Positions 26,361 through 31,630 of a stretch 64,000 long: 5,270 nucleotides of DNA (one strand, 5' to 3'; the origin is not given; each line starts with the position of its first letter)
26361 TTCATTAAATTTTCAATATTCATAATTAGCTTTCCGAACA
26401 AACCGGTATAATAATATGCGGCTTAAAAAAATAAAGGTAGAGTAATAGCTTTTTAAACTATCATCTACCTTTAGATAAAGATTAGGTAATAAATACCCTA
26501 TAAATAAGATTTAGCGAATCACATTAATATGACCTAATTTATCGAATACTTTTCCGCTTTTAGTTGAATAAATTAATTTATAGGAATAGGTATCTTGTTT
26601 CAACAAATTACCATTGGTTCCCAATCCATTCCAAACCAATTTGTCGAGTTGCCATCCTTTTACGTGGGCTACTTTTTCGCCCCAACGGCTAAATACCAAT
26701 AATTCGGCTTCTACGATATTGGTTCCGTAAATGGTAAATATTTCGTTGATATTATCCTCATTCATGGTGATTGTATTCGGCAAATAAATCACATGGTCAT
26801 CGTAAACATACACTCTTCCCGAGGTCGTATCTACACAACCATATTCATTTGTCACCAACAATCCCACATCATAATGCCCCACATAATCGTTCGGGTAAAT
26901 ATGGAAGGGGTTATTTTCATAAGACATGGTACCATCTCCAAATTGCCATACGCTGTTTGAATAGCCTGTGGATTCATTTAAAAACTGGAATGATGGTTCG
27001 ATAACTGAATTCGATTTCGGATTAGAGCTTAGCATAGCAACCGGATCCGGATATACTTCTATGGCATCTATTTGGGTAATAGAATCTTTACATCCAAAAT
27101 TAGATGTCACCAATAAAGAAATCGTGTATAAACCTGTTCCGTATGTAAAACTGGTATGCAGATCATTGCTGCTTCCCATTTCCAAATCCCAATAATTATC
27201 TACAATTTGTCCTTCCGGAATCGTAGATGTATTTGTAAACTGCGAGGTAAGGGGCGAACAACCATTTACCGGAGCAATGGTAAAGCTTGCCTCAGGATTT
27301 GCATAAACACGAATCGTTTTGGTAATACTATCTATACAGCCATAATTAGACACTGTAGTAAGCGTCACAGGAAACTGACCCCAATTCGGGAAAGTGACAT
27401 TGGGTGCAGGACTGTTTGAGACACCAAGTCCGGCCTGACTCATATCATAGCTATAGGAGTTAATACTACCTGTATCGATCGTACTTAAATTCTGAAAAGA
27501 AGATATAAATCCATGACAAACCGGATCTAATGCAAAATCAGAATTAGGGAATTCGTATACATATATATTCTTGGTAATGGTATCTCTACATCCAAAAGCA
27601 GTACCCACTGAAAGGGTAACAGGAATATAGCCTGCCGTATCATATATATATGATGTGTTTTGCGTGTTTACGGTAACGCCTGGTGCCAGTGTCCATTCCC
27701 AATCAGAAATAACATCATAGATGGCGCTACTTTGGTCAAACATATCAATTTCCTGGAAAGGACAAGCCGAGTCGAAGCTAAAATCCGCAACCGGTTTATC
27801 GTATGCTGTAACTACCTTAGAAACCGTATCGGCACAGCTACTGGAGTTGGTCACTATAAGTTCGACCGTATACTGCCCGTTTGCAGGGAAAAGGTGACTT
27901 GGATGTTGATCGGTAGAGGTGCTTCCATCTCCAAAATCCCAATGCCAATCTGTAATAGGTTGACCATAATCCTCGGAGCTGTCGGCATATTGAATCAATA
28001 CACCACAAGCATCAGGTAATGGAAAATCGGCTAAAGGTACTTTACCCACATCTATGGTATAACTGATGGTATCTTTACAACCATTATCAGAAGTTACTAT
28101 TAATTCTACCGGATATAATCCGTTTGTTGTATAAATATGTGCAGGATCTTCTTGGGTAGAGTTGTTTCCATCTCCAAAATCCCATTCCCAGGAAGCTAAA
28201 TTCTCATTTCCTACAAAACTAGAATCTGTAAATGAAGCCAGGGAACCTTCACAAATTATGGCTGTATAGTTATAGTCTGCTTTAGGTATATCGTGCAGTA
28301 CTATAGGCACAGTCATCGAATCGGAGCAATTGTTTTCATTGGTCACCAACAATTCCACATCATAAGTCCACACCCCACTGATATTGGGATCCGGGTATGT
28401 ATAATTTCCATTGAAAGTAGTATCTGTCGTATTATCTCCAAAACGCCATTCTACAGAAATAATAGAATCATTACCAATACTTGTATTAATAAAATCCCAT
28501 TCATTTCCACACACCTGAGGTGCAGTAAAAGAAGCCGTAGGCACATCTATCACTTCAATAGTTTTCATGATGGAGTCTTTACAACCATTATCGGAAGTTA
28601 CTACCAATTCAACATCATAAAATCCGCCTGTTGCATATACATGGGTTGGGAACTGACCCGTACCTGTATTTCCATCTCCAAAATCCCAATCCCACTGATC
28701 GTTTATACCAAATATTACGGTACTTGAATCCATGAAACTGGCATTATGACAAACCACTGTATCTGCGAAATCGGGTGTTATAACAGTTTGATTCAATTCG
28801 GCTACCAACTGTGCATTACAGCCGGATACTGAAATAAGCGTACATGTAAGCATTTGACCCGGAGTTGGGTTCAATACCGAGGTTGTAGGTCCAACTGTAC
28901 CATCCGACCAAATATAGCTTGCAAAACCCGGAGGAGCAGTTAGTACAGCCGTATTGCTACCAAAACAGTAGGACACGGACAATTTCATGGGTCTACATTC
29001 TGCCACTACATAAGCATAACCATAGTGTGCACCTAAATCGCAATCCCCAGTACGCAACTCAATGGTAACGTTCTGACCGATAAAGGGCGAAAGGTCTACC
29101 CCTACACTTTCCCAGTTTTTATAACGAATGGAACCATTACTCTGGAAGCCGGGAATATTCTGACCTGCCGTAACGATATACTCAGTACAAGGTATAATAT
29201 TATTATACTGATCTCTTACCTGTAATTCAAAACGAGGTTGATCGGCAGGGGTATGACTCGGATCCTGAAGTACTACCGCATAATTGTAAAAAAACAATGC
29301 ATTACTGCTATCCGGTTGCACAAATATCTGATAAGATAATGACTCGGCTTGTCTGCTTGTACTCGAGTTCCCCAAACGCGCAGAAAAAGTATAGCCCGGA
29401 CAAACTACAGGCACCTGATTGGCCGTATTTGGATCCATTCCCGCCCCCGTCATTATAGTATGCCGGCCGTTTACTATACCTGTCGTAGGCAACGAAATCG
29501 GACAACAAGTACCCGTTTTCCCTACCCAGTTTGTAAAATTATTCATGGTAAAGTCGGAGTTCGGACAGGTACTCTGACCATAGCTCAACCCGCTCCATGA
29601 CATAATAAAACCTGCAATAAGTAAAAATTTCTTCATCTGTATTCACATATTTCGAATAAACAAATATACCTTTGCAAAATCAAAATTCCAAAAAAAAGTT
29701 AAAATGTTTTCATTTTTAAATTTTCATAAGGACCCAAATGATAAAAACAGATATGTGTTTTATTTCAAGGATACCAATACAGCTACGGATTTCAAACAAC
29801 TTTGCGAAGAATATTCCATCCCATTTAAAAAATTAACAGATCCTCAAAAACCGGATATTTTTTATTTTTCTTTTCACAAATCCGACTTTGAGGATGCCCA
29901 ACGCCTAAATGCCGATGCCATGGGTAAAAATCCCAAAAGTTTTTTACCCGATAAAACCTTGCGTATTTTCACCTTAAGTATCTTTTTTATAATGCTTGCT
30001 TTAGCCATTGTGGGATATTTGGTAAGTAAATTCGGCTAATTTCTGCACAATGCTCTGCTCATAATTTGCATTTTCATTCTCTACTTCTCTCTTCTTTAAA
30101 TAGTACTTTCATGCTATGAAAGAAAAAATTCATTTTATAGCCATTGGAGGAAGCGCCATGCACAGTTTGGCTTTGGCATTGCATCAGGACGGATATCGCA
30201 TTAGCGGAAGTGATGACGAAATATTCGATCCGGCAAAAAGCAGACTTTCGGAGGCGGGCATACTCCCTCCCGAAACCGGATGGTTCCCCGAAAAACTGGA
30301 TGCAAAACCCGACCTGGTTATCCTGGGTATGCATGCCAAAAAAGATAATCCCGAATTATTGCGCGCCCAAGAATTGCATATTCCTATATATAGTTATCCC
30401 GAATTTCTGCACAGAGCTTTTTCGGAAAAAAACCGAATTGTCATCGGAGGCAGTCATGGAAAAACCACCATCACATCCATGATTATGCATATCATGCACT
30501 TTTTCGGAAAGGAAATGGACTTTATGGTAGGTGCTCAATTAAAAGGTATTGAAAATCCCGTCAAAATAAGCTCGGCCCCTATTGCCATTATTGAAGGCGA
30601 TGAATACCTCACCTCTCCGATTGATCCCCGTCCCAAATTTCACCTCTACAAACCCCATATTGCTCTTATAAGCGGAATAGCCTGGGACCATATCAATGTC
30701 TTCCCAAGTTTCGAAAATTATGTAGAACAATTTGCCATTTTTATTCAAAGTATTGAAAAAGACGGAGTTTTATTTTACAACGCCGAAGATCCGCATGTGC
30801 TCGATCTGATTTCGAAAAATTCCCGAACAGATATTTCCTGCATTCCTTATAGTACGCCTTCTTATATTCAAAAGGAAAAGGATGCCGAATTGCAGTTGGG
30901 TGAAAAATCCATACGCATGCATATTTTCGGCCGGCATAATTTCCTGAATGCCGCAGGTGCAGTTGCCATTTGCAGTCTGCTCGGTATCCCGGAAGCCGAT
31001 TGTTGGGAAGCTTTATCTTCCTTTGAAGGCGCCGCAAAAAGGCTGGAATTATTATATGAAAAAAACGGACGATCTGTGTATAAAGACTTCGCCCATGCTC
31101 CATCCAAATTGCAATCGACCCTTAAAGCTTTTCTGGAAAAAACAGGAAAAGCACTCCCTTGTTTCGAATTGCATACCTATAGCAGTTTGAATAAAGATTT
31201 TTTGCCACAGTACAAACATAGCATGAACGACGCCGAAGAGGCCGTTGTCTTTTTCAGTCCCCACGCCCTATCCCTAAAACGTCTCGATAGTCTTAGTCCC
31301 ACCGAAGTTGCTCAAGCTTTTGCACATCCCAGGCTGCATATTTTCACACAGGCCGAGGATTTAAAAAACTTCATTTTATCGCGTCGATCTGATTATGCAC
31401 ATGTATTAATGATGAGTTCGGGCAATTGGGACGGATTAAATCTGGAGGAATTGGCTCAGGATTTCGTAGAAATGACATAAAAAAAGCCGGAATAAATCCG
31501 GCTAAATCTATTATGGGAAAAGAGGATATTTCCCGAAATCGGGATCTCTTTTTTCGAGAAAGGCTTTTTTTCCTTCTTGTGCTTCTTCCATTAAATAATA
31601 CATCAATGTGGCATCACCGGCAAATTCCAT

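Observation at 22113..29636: Tandem pair of giant PKD-repeat proteins with a shared, apparently unnamed N-terminal Cys domain and T9SS type B CTDs, but no adjacent SprF/PorP-like partner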

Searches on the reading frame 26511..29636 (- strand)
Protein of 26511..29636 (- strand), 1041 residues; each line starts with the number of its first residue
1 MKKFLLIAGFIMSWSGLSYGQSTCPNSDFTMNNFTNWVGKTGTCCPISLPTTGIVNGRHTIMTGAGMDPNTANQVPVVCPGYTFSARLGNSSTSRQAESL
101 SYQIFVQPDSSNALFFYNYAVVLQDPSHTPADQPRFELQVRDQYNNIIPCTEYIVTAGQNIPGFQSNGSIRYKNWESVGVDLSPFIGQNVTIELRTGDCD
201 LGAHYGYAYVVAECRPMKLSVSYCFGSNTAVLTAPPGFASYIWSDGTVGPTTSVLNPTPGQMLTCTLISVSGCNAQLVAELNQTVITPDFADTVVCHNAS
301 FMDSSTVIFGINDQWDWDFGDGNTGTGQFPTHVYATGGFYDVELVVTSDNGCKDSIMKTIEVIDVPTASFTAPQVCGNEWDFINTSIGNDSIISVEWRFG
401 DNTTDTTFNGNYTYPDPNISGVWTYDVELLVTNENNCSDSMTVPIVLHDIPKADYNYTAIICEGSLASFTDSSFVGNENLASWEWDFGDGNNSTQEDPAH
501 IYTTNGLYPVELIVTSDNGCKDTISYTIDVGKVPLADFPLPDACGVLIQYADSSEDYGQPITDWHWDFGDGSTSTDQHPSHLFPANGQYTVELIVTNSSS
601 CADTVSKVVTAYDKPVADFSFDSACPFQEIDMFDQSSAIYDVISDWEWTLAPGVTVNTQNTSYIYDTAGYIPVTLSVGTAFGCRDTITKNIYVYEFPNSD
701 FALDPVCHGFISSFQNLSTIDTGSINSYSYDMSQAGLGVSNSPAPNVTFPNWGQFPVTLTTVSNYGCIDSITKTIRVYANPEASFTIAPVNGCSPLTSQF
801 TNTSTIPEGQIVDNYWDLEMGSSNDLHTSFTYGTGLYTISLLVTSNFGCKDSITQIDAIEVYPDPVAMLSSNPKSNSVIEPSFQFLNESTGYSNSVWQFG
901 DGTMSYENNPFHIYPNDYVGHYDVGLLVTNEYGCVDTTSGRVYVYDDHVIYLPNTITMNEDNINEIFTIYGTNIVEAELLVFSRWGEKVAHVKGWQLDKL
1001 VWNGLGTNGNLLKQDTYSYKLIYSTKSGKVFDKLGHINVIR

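Call 6: search_protein_families(library=pfam, proteins=[window:26511-29636:-], max_evalue=0.01)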
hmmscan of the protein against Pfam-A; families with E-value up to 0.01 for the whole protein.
window:26511-29636:- (1041 aa): 4 families
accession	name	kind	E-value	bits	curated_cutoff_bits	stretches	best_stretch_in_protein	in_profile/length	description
PF18911.6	PKD_4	-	6.9e-82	270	27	8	450-529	3-84/85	PKD domain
PF00801.26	PKD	-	1.6e-37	127.7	23.5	4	559-608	27-78/80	PKD domain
PF13585.12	CHU_C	-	9.5e-11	42.1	27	1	952-1028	3-77/86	CHU_C Type IX secretion signal domain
PF08329.16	ChitinaseA_N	-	2.2e-06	27.8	21.2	0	330-365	75-110/133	Chitinase A, N-terminal domain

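Call 7: search_protein_families(library=ncbifam, proteins=[window:26511-29636:-], max_evalue=0.01)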
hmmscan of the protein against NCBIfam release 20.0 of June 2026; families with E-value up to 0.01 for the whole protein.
window:26511-29636:- (1041 aa): 1 family
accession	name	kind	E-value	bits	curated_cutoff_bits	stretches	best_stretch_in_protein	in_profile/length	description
TIGR04131.1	Bac_Flav_CTERM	domain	5.8e-08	32.8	35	1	952-1039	3-83/85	T9SS type B sorting domain-containing protein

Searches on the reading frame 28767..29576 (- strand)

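Call 8: search_protein_families(library=pfam, proteins=[window:28767-29576:-], max_evalue=10)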
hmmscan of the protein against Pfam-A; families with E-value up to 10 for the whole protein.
seq(270 aa): 1 family
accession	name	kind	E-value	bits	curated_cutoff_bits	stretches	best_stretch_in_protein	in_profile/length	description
PF16094.10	PAC1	-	0.083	12.4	28.4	1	124-160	58-94/283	Proteasome assembly chaperone 4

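Call 9: search_protein_families(library=ncbifam, proteins=[window:28767-29576:-], max_evalue=10)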
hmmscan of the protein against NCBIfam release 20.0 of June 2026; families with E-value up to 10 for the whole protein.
seq(270 aa): 0 families

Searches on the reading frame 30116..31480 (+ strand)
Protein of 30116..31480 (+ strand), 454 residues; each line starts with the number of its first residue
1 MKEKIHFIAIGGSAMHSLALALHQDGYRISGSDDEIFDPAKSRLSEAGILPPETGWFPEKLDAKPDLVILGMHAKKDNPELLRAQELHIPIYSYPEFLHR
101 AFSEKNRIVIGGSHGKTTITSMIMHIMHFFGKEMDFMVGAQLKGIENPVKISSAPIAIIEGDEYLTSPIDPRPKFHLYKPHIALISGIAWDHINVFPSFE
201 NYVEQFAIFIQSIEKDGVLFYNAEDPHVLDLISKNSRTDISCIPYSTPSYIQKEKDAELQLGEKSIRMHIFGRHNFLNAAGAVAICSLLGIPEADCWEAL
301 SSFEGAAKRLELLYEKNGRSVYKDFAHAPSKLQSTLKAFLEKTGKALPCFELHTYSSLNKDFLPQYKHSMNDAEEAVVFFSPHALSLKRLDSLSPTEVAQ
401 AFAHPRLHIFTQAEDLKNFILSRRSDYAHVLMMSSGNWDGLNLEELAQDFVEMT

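Call 18: search_protein_families(library=pfam, proteins=[window:30116-31480:+], max_evalue=0.001)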
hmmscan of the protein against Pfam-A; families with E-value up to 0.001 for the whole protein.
window:30116-31480:+ (454 aa): 3 families
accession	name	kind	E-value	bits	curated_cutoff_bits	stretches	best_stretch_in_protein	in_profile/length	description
PF08245.18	Mur_ligase_M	-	3.8e-18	66.6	24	1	110-285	1-199/200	Mur ligase middle domain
PF01225.30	Mur_ligase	-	4.4e-13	49.8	21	1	4-103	1-92/95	Mur ligase family, catalytic domain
PF02875.26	Mur_ligase_C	-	0.00064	21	28.4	0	309-436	2-127/127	Mur ligase, glutamate ligase domain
